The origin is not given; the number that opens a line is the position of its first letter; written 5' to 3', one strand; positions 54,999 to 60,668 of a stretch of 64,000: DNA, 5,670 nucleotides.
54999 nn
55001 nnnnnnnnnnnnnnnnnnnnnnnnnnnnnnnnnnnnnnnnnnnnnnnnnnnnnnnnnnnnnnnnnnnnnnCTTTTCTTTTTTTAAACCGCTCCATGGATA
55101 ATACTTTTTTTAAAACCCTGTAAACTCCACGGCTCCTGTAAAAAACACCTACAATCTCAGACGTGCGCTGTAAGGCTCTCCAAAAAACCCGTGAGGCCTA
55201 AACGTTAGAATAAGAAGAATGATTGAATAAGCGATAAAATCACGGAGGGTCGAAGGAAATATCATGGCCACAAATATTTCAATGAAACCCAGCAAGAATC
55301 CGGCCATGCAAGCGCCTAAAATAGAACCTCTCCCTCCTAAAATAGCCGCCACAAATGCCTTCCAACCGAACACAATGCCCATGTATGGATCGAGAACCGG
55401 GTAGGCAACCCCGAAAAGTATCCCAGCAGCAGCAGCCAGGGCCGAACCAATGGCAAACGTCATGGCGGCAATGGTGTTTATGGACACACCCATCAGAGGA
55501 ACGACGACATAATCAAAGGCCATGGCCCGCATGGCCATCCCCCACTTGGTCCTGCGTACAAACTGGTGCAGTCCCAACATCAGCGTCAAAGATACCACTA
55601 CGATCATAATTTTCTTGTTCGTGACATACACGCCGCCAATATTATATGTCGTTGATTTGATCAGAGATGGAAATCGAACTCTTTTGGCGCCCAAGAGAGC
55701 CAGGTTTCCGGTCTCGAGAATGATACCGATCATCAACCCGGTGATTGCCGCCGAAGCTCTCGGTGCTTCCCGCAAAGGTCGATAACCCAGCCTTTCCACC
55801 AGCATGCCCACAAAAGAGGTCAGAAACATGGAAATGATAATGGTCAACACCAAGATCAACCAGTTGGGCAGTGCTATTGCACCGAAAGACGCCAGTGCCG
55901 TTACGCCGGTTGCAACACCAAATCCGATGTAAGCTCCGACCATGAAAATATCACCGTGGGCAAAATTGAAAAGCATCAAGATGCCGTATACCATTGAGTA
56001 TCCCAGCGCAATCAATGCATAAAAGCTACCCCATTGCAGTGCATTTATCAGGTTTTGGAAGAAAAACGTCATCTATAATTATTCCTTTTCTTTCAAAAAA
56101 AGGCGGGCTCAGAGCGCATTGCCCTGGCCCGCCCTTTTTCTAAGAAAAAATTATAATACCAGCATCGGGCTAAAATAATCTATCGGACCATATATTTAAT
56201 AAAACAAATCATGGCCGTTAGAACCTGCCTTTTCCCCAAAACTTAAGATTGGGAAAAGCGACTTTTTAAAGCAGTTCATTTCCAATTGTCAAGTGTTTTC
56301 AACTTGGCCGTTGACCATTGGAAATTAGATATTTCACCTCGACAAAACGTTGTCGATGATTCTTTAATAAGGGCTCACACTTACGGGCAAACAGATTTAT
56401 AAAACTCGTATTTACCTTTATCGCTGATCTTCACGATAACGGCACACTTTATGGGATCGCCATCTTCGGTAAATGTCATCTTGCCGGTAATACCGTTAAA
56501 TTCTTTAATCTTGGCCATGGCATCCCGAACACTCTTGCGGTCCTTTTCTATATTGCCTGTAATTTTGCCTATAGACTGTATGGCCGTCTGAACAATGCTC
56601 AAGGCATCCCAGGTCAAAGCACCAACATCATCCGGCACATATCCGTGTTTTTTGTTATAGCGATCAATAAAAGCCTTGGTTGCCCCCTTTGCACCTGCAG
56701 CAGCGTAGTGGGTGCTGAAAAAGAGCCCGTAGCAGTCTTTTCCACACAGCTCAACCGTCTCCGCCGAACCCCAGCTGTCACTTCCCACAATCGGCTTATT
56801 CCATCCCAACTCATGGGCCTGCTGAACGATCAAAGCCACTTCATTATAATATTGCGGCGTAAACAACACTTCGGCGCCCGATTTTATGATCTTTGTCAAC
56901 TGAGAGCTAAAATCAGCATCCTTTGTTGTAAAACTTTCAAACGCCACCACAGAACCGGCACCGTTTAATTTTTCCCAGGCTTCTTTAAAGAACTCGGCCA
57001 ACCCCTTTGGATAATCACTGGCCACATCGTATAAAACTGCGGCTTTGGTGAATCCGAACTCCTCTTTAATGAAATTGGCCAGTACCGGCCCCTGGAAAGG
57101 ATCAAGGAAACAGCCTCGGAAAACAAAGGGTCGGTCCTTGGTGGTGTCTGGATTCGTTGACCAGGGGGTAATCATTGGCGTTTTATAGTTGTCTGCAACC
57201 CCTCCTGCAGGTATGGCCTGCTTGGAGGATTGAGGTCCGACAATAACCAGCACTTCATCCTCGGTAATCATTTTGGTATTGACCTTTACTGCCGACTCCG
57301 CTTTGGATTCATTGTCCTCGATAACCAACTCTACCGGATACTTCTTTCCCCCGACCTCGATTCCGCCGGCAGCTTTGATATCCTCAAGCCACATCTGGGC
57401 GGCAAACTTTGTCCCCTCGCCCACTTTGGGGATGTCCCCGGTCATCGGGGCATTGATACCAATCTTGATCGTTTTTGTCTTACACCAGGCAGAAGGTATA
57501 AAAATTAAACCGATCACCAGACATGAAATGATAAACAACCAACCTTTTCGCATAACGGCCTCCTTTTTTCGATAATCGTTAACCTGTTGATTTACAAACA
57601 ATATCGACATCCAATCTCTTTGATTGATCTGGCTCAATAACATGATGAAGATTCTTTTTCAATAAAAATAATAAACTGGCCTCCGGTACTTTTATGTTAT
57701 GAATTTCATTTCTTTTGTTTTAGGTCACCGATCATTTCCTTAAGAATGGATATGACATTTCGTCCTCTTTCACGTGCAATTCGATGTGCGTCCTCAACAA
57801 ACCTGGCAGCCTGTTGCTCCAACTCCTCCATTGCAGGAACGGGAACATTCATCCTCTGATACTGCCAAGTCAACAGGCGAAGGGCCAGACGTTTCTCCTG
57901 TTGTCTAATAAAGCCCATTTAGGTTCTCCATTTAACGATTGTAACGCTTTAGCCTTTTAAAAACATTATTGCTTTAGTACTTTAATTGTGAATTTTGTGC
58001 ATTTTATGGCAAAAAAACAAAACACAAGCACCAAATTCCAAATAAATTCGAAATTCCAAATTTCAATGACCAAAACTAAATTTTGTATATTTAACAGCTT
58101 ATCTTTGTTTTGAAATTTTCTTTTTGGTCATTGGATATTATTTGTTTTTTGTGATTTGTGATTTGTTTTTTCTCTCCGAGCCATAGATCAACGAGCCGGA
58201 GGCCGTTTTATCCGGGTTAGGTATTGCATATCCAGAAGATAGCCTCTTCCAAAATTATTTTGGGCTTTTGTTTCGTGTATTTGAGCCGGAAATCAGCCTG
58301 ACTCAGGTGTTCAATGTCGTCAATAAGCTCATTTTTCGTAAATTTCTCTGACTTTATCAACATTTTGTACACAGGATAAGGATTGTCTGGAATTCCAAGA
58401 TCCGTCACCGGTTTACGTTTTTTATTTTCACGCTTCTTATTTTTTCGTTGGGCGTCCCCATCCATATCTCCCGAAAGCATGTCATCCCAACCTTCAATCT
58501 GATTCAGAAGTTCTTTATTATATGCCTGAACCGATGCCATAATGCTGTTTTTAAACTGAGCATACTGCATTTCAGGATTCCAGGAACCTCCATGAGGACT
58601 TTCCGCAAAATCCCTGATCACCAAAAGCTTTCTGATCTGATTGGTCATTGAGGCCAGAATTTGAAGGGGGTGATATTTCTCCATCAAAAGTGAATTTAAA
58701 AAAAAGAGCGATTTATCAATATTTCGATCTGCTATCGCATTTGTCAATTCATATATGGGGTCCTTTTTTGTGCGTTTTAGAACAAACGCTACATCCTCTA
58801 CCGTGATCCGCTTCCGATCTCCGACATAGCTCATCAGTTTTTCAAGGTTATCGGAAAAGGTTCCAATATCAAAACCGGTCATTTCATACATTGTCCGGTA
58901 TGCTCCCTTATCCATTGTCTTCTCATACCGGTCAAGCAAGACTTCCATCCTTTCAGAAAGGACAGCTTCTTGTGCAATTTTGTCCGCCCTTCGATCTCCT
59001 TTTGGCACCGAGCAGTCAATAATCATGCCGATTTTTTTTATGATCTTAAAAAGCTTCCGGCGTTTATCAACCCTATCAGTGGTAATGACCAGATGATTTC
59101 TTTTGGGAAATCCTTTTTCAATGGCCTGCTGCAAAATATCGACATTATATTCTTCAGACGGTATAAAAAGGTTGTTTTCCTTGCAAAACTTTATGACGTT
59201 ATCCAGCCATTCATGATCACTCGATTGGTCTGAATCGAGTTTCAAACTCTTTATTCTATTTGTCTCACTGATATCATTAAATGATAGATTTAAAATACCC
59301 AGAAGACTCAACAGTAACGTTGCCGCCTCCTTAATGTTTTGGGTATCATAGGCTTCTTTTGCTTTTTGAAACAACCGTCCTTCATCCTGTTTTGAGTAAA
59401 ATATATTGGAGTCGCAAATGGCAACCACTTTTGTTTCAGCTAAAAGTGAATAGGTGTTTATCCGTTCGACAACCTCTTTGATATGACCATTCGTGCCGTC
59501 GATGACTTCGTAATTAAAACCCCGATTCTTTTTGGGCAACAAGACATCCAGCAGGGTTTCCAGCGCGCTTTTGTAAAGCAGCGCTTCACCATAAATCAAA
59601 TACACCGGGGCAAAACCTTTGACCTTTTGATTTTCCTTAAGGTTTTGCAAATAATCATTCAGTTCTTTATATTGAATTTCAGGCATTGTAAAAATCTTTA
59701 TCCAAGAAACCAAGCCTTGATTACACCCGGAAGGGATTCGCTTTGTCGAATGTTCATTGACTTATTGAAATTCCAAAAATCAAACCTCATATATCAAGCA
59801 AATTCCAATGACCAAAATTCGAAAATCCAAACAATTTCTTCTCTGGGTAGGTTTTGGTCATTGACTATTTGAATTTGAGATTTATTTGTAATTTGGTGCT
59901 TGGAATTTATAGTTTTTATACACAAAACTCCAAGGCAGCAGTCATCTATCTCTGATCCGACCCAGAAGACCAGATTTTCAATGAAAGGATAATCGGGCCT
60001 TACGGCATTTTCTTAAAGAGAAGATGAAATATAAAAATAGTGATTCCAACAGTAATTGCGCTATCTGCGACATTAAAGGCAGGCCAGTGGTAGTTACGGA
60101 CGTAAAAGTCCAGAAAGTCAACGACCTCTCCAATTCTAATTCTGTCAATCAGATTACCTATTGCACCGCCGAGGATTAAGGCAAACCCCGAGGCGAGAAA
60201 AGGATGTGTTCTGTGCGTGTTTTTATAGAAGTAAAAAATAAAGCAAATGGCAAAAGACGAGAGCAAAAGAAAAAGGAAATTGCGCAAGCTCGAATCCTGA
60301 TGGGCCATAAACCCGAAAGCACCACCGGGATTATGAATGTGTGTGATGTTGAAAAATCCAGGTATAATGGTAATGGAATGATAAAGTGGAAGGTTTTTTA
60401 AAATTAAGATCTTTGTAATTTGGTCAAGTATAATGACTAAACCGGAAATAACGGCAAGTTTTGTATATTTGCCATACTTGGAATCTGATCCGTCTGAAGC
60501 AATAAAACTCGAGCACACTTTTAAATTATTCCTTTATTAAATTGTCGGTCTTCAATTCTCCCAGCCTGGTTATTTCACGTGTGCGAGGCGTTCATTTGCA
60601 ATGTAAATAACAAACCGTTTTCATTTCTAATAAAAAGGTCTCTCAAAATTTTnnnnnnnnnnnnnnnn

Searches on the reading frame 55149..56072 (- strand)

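Call 48: search_protein_families(library=pfam, proteins=[window:55149-56072:-], max_evalue=0.00001)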
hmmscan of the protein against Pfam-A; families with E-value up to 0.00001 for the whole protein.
window:55149-56072:- (307 aa): 1 family
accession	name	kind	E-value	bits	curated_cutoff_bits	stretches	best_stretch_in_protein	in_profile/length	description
PF02653.21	BPD_transp_2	-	3.8e-36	125.1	26.8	1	8-289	2-269/269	Branched-chain amino acid transport system / permease component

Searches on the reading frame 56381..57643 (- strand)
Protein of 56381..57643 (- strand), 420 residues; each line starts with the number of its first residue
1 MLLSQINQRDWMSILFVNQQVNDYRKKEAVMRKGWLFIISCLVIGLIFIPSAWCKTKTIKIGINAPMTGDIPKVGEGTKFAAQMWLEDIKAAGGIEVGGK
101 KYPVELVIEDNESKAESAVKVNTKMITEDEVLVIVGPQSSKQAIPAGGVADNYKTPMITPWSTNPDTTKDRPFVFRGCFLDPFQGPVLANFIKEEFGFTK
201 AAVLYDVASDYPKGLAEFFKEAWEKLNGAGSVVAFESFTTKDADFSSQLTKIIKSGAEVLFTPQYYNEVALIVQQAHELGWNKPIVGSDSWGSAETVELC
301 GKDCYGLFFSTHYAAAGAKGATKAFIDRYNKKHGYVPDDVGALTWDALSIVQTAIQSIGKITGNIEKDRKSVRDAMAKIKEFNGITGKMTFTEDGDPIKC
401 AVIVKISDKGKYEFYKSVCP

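Call 50: search_protein_families(library=pfam, proteins=[window:56381-57643:-], max_evalue=0.01)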
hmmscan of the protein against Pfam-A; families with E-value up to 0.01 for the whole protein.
window:56381-57643:- (420 aa): 4 families
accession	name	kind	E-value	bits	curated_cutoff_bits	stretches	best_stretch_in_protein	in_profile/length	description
PF13458.12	Peripla_BP_6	-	1.6e-54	186.3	31.7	1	58-411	1-343/343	Periplasmic binding protein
PF01094.35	ANF_receptor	-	6.1e-26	91.7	25.4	1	100-399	21-342/353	Receptor family ligand binding region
PF13433.12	Peripla_BP_5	-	5.5e-12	45.9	27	2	59-140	1-78/363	Periplasmic binding protein domain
PF15401.11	TAA-Trp-ring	-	0.008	17.1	25.8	0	107-157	4-56/66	Tryptophan-ring motif of head of Trimeric autotransporter adhesin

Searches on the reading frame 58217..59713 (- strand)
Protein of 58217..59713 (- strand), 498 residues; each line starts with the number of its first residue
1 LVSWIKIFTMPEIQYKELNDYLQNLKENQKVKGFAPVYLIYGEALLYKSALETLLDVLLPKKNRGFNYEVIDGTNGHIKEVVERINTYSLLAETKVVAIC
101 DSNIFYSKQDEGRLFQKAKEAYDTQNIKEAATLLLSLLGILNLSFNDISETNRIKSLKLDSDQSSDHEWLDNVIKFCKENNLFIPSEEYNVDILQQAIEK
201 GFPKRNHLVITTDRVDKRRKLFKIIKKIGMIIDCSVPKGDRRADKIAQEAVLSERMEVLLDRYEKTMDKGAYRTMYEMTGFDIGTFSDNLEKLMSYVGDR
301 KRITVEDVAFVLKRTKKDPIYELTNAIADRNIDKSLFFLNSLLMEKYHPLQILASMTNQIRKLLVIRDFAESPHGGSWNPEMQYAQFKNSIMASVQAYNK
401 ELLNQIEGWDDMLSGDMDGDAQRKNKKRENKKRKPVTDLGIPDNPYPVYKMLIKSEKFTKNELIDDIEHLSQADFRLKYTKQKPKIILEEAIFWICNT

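Call 50: search_protein_families(library=pfam, proteins=[window:58217-59713:-], max_evalue=0.01)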
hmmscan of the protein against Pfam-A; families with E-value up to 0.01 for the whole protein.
window:58217-59713:- (498 aa): 2 families
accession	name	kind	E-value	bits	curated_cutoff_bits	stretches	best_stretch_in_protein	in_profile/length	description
PF21694.2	DNA_pol3_delta_C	-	1e-14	55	27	2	319-371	3-55/121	DNA polymerase III delta subunit, C-terminal domain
PF06144.19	DNA_pol3_delta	-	2.1e-09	37.9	21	1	38-111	1-75/124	DNA polymerase III, delta subunit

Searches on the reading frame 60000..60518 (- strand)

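Call 50: search_protein_families(library=pfam, proteins=[window:60000-60518:-], max_evalue=0.01)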
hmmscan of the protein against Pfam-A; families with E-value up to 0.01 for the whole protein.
window:60000-60518:- (172 aa): 1 family
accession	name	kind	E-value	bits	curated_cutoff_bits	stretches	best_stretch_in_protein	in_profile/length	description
PF01252.23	Peptidase_A8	-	2.5e-44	151.4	25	1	25-168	2-142/142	Signal peptidase (SPase) II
